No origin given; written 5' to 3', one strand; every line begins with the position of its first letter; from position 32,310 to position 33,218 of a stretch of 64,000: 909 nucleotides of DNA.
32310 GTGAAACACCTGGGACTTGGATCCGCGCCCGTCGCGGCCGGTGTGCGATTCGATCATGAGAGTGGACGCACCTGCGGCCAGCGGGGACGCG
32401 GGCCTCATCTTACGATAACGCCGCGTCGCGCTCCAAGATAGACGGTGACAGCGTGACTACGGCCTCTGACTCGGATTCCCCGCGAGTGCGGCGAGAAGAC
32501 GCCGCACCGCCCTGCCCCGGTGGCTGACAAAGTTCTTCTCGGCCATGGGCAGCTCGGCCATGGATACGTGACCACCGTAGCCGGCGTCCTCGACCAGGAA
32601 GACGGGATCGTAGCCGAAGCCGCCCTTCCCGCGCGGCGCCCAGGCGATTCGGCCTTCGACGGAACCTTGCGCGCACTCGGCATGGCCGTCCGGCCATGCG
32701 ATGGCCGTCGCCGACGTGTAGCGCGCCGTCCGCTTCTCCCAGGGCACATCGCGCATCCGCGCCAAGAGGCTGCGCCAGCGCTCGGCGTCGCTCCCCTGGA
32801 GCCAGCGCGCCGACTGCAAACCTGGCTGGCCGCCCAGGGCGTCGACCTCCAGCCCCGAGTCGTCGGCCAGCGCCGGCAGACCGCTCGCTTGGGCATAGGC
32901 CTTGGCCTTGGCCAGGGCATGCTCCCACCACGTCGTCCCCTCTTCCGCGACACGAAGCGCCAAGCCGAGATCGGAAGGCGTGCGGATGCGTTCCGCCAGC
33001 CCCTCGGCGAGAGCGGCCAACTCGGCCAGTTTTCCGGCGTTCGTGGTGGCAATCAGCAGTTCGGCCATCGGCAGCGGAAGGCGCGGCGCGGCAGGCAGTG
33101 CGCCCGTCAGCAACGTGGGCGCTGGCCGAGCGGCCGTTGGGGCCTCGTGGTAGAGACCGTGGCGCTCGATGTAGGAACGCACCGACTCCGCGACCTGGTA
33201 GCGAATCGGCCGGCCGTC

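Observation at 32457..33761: NadD-RdgB fusion protein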

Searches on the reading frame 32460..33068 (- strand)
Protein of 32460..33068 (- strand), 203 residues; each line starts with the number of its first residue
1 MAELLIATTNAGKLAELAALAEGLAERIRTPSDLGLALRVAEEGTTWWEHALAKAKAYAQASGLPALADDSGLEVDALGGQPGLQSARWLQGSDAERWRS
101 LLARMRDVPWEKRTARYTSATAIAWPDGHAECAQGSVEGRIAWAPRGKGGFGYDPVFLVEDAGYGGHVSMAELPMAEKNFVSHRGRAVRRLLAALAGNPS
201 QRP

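Call 40: search_solved_structures(query=window:32460-33068:-, max_evalue=1e-20, show_alignments=2)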
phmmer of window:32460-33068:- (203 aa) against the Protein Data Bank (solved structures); distinct sequences matched with E-value up to 1e-20: 6.
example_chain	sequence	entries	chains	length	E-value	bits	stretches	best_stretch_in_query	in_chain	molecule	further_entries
1k7k_A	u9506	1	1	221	3.3e-35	125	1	2-197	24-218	Hypothetical protein yggV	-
6wwd_A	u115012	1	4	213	6e-35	124.1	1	3-195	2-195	dITP/XTP pyrophosphatase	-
2pyu_A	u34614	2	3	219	4.3e-34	121.3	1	2-197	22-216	Inosine Triphosphate Pyrophosphatase RdgB | HAM1 protein homolog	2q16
3tqu_A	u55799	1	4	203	1.8e-29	106.2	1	1-195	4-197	Non-canonical purine NTP pyrophosphatase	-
1vp2_A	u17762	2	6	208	6.5e-25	91.4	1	5-195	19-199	Putative Xanthosine triphosphate pyrophosphatase/HAM1 protein homolog | Nucleoside-triphosphatase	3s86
4bnq_A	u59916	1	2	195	1.4e-24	90.2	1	1-198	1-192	NON-CANONICAL PURINE NTP PYROPHOSPHATASE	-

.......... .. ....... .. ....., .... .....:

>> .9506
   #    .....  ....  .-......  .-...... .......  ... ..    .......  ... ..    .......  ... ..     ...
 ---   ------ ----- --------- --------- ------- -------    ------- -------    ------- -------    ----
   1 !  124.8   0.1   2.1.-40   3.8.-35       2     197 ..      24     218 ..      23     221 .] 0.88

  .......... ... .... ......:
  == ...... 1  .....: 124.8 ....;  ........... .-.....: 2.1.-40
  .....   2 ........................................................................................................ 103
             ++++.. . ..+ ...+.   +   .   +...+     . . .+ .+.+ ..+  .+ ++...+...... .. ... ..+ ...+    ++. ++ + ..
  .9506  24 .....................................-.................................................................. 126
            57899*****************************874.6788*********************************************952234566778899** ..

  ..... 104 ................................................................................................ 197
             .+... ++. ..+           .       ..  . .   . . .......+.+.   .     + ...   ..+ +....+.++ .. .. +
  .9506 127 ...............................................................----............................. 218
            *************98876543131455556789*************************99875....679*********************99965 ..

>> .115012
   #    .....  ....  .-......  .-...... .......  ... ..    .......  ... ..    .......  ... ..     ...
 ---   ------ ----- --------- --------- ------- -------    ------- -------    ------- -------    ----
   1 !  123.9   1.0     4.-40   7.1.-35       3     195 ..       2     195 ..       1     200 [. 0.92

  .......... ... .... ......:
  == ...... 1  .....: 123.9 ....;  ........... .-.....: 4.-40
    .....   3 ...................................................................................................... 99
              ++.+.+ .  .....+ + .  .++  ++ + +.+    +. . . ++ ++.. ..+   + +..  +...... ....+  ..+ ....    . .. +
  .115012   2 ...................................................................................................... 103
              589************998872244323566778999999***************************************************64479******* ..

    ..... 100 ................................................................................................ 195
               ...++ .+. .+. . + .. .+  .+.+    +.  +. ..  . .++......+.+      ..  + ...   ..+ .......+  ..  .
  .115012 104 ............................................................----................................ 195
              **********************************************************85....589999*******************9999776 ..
